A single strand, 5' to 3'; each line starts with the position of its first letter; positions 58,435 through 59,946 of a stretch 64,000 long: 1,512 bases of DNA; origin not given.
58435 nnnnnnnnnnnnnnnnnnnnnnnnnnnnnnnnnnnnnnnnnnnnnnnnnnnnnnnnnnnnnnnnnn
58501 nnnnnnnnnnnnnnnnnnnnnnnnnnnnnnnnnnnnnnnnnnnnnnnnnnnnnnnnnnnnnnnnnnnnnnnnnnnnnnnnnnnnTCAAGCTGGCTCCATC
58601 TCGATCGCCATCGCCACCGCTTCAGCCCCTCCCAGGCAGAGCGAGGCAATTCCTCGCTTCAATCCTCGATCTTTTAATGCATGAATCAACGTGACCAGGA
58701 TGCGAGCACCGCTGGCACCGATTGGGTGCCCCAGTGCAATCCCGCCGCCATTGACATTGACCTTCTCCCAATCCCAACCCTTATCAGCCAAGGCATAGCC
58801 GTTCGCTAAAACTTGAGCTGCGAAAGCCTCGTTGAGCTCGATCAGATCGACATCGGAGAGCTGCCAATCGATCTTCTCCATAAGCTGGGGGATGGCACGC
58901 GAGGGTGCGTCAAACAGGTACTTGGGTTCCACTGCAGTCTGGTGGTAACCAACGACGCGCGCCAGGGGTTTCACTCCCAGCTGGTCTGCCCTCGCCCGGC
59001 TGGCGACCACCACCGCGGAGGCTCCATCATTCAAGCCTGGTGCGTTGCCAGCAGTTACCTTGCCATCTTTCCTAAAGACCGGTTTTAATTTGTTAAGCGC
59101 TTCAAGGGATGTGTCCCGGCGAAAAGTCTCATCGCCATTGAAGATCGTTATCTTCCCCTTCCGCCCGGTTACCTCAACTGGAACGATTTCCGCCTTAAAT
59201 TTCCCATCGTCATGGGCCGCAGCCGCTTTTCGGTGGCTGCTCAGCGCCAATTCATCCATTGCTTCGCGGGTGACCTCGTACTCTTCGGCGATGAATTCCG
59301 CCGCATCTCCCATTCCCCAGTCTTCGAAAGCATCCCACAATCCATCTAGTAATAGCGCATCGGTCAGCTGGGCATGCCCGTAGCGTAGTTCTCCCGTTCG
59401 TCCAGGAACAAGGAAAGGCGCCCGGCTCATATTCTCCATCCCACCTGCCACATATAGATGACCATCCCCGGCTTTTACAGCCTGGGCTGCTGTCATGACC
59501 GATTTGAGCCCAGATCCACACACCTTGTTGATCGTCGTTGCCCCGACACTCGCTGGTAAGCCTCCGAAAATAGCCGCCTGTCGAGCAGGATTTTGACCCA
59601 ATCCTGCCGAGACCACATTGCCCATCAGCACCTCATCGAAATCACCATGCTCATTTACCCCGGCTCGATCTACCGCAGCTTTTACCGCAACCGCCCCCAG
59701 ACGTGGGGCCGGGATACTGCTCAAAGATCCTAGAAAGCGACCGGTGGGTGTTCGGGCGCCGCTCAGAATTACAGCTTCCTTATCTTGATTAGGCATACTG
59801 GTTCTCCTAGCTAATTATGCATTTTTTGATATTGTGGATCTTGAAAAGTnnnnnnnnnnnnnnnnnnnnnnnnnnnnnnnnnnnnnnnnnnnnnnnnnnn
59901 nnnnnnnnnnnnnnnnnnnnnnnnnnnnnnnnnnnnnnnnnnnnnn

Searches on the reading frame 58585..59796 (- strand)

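Call 7: search_protein_families(library=pfam, proteins=[window:58585-59796:-], max_evalue=0.001)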
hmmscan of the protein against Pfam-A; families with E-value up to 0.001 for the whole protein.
window:58585-59796:- (403 aa): 2 families
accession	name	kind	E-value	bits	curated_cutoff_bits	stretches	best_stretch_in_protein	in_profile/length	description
PF00108.29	Thiolase_N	-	1.4e-88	297.1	26.4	1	9-267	2-259/260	Thiolase, N-terminal domain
PF02803.24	Thiolase_C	-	8e-43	145.4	27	1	276-399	2-122/123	Thiolase, C-terminal domain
